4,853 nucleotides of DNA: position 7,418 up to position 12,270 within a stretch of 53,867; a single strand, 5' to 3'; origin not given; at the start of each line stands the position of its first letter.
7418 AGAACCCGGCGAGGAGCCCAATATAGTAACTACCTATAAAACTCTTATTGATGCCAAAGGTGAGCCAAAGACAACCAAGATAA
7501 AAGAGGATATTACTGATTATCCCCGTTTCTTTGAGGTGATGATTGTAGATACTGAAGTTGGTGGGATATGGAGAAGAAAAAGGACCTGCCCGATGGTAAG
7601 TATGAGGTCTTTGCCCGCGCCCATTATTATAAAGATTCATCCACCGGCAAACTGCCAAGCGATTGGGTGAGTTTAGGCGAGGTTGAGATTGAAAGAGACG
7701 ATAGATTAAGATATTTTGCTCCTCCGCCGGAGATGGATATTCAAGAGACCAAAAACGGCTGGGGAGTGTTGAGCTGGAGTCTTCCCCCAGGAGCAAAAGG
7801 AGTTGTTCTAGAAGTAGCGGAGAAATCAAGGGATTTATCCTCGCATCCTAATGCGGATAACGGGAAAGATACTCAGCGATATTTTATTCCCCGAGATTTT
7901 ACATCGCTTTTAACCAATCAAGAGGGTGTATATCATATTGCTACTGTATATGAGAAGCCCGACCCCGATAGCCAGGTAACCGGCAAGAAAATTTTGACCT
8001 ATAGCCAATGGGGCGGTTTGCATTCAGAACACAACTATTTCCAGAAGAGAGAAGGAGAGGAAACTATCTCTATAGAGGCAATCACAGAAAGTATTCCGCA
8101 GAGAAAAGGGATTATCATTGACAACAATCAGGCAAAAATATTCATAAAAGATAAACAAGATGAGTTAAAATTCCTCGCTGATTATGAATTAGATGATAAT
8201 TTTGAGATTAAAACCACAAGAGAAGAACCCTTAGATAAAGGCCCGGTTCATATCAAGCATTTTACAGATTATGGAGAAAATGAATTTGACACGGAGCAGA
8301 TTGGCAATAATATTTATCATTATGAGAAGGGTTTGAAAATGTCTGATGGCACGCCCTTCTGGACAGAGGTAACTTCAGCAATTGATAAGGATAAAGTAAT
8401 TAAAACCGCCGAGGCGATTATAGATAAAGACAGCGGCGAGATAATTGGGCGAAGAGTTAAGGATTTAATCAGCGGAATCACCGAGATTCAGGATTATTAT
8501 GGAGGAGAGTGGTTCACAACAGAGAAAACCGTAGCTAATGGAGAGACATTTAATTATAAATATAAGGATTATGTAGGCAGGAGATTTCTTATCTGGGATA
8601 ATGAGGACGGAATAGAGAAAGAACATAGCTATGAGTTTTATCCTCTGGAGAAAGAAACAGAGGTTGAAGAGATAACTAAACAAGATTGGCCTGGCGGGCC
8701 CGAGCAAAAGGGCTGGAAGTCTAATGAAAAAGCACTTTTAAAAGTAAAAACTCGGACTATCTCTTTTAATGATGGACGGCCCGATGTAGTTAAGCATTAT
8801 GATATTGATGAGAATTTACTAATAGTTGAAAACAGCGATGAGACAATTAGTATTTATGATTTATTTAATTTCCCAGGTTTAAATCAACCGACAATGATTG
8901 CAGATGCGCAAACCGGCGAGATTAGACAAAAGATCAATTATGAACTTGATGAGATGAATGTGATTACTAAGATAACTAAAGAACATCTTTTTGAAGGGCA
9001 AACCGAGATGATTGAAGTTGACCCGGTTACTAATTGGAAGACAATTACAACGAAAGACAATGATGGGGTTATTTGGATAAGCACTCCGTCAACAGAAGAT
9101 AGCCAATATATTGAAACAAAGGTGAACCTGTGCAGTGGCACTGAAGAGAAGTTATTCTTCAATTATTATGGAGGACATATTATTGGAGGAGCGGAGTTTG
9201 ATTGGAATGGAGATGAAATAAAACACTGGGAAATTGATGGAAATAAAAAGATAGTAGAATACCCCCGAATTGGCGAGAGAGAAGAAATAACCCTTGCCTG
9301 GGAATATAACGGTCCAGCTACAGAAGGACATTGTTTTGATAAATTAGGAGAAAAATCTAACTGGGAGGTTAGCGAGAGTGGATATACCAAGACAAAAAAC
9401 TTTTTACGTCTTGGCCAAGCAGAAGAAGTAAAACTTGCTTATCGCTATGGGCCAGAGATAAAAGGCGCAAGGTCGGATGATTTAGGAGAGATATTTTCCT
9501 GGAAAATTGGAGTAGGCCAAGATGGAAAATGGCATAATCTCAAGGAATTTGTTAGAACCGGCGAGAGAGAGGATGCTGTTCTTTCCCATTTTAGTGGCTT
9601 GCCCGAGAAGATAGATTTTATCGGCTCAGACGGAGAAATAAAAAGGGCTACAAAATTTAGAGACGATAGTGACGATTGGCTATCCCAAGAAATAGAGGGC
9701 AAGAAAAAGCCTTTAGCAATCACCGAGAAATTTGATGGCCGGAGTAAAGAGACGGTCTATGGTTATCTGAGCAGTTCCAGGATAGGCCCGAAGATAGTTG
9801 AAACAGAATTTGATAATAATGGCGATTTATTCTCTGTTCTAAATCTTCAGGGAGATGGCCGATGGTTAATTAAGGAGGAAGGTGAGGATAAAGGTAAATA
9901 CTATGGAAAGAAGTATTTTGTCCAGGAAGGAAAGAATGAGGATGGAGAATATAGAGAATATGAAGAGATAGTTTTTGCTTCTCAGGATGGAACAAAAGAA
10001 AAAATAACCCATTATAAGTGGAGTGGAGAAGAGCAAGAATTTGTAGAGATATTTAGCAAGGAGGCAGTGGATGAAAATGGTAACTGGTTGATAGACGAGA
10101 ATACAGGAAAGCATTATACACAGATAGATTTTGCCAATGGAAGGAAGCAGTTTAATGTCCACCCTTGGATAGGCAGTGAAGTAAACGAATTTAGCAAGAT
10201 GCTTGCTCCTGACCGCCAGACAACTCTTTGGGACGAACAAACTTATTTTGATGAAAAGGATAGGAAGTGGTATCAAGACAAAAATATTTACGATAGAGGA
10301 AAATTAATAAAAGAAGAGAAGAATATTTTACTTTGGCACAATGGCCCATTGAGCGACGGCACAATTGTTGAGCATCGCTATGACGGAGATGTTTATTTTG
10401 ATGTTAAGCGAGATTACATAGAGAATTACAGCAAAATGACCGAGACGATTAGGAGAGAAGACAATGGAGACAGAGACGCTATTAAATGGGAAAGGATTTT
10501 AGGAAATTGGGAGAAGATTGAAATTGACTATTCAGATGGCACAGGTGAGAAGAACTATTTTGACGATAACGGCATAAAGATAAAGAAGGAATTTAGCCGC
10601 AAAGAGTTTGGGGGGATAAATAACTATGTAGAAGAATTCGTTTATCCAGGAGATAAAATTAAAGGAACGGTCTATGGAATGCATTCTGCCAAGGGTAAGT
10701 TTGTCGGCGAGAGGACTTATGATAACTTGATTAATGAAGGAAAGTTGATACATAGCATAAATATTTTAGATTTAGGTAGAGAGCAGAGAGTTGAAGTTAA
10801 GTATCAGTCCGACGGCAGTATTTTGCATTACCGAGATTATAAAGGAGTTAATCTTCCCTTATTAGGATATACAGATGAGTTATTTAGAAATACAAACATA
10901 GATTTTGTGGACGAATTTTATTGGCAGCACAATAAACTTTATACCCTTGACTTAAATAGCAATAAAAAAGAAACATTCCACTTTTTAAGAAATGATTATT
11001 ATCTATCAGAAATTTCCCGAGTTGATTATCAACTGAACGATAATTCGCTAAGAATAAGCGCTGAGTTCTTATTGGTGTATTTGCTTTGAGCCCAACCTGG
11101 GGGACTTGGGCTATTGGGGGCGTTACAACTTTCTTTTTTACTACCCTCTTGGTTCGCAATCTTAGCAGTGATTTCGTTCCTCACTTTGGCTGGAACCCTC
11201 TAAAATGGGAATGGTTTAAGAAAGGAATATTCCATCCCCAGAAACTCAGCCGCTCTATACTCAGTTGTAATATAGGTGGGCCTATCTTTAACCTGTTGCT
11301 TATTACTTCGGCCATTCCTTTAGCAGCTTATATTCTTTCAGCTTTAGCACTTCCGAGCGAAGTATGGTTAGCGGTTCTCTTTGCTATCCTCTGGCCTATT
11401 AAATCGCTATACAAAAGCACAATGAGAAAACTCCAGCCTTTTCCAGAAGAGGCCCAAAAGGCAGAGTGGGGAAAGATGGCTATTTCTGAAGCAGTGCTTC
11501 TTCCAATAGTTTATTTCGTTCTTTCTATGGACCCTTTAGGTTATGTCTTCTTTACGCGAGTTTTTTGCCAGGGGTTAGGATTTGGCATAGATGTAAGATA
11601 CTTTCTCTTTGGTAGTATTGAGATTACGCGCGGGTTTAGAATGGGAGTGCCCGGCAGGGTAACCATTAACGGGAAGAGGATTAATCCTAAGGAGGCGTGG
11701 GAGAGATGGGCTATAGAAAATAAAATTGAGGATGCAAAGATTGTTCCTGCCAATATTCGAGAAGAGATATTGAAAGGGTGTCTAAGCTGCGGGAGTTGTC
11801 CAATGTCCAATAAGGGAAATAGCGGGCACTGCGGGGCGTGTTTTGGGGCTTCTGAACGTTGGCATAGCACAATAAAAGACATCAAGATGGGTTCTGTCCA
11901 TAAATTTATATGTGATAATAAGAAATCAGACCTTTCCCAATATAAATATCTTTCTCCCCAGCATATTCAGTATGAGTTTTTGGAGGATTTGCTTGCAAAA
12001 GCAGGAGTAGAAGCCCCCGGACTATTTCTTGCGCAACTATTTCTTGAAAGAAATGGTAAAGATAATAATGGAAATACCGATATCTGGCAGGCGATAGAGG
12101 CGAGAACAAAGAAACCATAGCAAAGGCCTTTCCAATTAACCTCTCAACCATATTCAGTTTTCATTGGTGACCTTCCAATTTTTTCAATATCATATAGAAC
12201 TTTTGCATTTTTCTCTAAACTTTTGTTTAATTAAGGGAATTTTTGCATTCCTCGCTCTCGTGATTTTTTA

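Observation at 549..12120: Giant (~3,500-codon) membrane-anchored protein with an embedded complete SecA-like motor, coupled to a Cys-rich polytopic membrane protein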

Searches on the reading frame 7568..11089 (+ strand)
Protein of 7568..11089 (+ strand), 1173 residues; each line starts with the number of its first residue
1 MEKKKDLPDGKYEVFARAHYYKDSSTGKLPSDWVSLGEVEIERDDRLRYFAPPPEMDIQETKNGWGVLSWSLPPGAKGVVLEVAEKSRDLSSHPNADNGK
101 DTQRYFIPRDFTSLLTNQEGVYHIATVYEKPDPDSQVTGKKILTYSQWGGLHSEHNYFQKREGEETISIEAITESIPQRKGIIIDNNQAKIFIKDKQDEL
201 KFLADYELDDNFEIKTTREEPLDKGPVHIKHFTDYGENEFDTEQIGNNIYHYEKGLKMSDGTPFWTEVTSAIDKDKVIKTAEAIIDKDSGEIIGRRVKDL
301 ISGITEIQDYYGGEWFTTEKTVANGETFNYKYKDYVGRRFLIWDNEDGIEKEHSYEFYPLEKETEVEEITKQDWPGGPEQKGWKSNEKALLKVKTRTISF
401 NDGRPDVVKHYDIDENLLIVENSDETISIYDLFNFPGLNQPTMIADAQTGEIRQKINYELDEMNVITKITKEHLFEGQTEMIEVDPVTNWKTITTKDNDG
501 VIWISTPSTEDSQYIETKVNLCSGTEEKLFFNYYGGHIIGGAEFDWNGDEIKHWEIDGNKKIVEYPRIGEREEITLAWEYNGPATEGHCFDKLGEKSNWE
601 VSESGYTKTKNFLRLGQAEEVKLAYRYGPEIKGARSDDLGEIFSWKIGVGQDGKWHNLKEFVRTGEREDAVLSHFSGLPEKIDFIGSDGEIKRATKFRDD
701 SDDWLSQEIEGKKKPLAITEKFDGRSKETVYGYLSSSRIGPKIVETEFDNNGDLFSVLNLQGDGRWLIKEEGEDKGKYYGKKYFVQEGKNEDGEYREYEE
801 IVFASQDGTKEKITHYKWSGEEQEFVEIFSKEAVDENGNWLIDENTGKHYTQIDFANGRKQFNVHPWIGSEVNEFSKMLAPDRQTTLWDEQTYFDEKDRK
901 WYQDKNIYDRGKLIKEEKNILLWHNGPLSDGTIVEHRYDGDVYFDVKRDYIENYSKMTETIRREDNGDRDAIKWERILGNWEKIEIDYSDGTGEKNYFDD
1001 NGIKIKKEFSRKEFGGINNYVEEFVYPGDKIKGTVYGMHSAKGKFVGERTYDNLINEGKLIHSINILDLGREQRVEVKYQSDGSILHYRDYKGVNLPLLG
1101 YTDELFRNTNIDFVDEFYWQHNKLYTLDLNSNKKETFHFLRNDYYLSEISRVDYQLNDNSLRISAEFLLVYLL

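Call 5: search_protein_families(library=pfam, proteins=[window:7568-11089:+], max_evalue=1)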
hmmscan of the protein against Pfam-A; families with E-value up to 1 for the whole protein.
window:7568-11089:+ (1173 aa): 0 families

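Call 6: search_protein_families(library=ncbifam, proteins=[window:7568-11089:+], max_evalue=1)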
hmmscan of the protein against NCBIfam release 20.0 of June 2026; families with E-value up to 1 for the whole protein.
window:7568-11089:+ (1173 aa): 0 families

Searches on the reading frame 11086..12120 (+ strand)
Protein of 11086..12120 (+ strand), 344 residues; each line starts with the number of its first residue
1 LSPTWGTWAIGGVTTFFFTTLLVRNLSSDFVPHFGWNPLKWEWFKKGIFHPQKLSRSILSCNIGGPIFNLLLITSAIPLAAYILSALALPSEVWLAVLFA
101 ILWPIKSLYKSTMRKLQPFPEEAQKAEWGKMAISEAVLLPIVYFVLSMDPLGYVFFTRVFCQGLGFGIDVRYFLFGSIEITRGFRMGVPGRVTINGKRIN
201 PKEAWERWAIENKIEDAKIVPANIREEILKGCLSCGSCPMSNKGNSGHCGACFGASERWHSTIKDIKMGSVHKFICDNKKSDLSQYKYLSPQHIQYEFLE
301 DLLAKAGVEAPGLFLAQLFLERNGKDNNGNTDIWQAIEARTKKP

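Call 5: search_protein_families(library=pfam, proteins=[window:11086-12120:+], max_evalue=1)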
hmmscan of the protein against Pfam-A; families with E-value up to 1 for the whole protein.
window:11086-12120:+ (344 aa): 1 family
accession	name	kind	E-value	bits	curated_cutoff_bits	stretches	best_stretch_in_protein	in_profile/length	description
PF07331.16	TctB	-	0.031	14.9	29.1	1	88-161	31-99/137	Tripartite tricarboxylate transporter TctB family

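Call 6: search_protein_families(library=ncbifam, proteins=[window:11086-12120:+], max_evalue=1)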
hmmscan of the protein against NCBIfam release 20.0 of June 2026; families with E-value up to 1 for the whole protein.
window:11086-12120:+ (344 aa): 0 families

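Call 51: find_homologous_proteins(query=window:11086-12120:+, max_evalue=0.01)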
Query window:11086-12120:+: 2849 candidates shared short words with the query, none scored E <= 0.01.
